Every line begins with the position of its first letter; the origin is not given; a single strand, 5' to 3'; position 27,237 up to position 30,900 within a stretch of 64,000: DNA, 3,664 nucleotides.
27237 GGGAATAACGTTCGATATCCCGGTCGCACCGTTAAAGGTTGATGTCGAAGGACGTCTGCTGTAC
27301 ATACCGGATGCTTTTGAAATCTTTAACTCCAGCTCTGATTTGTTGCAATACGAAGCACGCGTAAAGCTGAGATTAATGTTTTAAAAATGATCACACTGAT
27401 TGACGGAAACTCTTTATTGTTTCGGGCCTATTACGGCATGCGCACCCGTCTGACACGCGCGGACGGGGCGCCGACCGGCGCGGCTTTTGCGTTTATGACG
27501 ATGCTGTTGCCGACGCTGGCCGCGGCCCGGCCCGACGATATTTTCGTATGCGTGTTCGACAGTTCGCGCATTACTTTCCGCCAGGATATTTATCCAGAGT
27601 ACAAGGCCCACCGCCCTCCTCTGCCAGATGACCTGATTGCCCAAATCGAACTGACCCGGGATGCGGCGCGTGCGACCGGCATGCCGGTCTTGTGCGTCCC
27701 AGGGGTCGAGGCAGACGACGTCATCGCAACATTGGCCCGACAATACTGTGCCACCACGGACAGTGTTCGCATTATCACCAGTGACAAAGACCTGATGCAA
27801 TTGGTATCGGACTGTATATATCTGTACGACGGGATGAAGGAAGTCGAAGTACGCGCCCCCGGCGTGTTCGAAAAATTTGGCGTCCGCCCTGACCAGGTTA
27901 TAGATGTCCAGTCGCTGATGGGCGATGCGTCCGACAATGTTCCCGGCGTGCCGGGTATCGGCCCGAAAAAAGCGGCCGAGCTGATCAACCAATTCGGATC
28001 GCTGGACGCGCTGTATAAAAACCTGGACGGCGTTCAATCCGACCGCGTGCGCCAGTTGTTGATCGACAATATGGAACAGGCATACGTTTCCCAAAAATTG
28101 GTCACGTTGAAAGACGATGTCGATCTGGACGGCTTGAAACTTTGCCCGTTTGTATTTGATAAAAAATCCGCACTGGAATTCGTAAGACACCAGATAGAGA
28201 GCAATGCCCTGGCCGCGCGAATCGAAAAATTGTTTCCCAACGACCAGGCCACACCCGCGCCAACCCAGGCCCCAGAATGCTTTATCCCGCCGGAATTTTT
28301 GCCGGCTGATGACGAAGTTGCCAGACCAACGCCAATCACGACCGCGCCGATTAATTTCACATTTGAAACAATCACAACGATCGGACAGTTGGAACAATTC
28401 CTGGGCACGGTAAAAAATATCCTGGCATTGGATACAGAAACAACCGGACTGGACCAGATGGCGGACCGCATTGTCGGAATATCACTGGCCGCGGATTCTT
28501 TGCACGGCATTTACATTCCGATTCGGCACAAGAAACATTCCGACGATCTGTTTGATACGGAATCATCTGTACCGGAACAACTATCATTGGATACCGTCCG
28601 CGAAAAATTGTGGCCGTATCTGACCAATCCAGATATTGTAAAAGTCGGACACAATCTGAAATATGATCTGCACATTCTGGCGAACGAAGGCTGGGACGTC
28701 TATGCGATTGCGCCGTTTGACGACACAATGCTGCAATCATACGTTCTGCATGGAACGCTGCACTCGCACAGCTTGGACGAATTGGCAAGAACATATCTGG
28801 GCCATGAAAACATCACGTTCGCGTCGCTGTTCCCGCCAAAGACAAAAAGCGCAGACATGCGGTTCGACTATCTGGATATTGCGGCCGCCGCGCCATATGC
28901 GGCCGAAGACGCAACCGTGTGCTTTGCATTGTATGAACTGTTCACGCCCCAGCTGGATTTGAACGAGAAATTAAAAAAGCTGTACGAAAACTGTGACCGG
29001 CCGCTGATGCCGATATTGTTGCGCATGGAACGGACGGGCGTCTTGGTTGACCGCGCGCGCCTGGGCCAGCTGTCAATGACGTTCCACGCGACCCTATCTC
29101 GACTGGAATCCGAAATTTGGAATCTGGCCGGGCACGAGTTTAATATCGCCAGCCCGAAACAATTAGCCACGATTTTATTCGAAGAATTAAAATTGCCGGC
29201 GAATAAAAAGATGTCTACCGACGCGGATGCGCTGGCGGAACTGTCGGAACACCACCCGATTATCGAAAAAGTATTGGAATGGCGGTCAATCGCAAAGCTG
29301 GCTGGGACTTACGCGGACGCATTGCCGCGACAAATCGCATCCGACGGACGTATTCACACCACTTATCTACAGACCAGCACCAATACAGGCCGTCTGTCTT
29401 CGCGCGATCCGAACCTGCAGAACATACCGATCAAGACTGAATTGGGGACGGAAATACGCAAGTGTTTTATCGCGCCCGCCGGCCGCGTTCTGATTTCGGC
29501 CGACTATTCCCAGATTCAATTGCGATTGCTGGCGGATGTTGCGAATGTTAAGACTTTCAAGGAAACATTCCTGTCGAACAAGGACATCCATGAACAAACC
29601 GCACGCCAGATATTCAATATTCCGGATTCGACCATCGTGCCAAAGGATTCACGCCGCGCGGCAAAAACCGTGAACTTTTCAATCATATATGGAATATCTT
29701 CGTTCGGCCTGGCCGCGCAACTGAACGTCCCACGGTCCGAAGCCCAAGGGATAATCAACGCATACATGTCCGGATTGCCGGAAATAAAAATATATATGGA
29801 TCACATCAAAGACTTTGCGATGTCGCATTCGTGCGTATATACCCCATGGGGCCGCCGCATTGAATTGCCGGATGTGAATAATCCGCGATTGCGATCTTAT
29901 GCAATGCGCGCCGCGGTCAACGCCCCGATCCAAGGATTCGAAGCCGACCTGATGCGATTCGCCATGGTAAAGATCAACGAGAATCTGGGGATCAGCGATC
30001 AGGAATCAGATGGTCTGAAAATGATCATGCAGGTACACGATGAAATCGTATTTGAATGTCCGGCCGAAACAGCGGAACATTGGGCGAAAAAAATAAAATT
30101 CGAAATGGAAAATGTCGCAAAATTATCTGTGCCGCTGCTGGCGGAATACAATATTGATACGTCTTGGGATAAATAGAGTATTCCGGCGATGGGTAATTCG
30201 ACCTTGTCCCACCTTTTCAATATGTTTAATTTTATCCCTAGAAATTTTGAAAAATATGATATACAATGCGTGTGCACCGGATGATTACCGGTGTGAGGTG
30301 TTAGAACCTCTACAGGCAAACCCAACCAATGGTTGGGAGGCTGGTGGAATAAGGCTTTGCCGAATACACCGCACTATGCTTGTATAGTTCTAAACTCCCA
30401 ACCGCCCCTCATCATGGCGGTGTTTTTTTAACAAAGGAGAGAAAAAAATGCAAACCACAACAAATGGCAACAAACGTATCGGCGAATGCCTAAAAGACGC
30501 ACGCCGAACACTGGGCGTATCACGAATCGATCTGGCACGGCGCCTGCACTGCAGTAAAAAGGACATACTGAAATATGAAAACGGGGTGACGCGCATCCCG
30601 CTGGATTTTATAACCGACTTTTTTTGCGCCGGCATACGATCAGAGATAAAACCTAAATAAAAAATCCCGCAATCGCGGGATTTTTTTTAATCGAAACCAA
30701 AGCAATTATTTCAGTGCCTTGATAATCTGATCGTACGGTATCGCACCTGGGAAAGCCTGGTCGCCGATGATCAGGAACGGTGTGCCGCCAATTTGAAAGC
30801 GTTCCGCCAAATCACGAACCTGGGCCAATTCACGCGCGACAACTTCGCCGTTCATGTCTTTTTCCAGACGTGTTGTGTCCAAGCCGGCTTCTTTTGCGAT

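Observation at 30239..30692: Conserved structured leader RNA with terminator/antiterminator logic upstream of a mini-XRE gene (two copies in the window)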

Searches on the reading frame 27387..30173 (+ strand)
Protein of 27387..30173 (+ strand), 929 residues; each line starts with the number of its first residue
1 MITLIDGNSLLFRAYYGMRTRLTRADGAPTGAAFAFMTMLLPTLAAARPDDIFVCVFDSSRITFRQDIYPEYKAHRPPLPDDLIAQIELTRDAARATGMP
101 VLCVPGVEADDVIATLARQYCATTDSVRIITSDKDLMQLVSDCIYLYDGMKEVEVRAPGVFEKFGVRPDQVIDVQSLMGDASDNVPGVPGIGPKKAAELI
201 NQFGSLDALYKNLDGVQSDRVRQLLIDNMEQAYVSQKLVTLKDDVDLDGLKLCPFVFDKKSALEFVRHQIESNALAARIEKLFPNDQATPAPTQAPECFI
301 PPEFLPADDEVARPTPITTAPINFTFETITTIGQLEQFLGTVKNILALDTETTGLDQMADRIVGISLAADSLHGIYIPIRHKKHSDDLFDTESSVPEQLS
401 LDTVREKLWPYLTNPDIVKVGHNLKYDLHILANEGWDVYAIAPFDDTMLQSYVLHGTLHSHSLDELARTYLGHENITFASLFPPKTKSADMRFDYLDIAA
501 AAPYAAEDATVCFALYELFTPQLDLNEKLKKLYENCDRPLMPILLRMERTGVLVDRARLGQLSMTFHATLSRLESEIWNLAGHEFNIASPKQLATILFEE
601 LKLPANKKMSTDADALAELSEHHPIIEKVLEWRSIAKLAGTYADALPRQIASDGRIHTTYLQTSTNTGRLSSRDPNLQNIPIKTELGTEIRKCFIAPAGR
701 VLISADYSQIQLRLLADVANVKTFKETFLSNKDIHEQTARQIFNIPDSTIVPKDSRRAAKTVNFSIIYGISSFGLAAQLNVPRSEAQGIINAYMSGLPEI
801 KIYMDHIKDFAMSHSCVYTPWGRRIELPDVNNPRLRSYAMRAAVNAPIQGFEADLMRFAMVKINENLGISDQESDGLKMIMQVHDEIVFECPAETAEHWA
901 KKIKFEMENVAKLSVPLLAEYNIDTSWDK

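Call 102: list_cluster_members(proteins=[window:27387-30173:+, window:30709-31524:-, window:15876-17756:+])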
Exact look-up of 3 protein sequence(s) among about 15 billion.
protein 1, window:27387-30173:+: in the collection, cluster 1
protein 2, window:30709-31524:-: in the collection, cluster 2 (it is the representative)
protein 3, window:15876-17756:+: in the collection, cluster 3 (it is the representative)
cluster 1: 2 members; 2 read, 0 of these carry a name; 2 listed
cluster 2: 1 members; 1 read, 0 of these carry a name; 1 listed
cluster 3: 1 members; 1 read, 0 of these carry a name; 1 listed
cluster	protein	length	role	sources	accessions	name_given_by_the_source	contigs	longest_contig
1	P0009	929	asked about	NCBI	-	-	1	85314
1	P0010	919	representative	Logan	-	-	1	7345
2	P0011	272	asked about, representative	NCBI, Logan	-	-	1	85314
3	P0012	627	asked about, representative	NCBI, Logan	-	-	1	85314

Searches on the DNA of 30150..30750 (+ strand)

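Call 7: search_rna_families(source=window, start=30150, end=30750, threshold=evalue, max_evalue=10, show_alignments=3)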
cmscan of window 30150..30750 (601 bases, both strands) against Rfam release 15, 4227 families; matches with E-value up to 10: 29.
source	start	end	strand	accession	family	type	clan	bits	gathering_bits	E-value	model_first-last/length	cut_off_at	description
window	30331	30411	+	RF02221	sRNA-Xcc1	Gene; sRNA;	-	37.3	53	6.4e-05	1-87/87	no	sRNA-Xcc1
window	30654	30722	-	RF02064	STnc370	Gene; sRNA;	-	30.3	54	0.045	1-71/71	no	Enterobacterial sRNA STnc370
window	30601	30688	+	RF00512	Leu_leader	Cis-reg; leader;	-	28.7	50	0.00073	1-148/148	no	Leucine operon leader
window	30604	30690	+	RF01859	Phe_leader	Cis-reg; leader;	-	26.8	55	0.028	1-125/125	no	Phenylalanine leader peptide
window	30645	30717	-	RF01770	rimP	Cis-reg; leader;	-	26.7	47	0.038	1-102/102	no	Gammaprotebacteria rimP leader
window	30621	30687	+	RF02057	STnc40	Gene; sRNA;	-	24.3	45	0.073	1-70/70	no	Salmonella enterica sRNA STnc40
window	30617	30689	+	RF00506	Thr_leader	Cis-reg; leader;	-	23.7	55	0.038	1-118/118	no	Threonine operon leader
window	30617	30691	+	RF02064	STnc370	Gene; sRNA;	-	22.7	54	1.7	1-71/71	no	Enterobacterial sRNA STnc370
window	30622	30705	+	RF02621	BSnc120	Gene; sRNA;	-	22.2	114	0.018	1-88/88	no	Brucella sRNA 120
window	30654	30686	+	RF02083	OrzO-P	Gene; antitoxin;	-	21.1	60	0.66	41-76/76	no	OrzO-P RNA antitoxin family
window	30619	30688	+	RF00513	Trp_leader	Cis-reg; leader;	-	20.6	41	0.13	1-100/100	no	Tryptophan operon leader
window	30618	30706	+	RF02606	AbsR28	Gene; sRNA;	-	20.5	50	0.029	1-180/180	no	Acinetobacter sRNA 28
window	30634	30712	+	RF01770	rimP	Cis-reg; leader;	-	20.4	47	0.82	1-102/102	no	Gammaprotebacteria rimP leader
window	30656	30723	-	RF00506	Thr_leader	Cis-reg; leader;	-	20.2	55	0.26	1-118/118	no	Threonine operon leader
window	30372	30450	+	RF02980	freshwater-2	Cis-reg;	-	18.4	49.9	2.6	1-84/84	no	freshwater-2 RNA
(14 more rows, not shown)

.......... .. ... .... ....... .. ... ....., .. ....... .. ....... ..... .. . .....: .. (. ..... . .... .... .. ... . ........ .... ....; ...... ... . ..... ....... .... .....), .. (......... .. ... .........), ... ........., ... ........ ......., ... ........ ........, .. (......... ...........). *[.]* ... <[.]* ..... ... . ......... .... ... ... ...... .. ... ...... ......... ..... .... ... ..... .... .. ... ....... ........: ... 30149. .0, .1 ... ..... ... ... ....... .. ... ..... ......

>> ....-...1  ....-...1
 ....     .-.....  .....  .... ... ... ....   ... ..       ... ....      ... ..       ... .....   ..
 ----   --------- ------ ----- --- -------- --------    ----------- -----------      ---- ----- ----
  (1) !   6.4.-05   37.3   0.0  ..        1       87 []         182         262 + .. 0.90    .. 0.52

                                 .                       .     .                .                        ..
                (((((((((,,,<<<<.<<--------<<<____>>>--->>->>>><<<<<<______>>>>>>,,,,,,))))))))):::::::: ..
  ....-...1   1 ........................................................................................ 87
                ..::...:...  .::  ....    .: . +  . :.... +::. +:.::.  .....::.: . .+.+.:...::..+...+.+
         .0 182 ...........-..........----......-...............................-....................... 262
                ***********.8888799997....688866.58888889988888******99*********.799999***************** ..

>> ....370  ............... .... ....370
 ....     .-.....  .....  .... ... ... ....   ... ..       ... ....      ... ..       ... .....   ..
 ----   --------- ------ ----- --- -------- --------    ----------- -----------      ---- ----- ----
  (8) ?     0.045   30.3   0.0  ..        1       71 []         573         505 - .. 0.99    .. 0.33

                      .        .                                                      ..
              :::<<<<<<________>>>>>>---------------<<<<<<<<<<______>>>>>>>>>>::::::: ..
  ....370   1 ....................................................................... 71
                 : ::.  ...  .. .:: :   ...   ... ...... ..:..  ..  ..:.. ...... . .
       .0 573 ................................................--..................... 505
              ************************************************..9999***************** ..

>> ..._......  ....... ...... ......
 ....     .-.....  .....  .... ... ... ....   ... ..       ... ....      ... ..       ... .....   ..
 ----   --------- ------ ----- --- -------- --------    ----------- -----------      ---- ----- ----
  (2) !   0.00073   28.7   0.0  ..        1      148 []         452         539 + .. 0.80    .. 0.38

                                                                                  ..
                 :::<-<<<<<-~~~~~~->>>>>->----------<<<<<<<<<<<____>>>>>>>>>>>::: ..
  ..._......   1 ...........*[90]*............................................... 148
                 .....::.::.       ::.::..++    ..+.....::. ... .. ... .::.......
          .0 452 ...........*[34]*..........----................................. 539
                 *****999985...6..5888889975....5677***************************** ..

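Call 24: search_dna_similar(query=window:30239-30450:+, collection=plasmids, mode=distant, max_evalue=1, max_rows=30)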
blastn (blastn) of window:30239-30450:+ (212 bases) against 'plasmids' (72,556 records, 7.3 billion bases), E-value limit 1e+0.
No match.

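Call 25: search_dna_similar(query=window:30239-30450:+, collection=phages, mode=distant, max_evalue=1, max_rows=30)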
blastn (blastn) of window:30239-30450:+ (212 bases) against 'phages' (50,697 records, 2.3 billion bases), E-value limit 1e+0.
Records with a match: 1; places in all: 1; records where one place covers at least 80% of the query: 0.
Best place of each record, by identity: 90-95% 1.
By first word of the organism name: Streptococcus 1.
By host as written in the record: Streptococcus equinus Sb20 1.
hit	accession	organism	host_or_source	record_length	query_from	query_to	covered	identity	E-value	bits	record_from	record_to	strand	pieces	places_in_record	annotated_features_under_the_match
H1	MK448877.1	Streptococcus phage Javan220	Streptococcus equinus Sb20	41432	186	212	13%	92.9%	7e-1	39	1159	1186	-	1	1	integrase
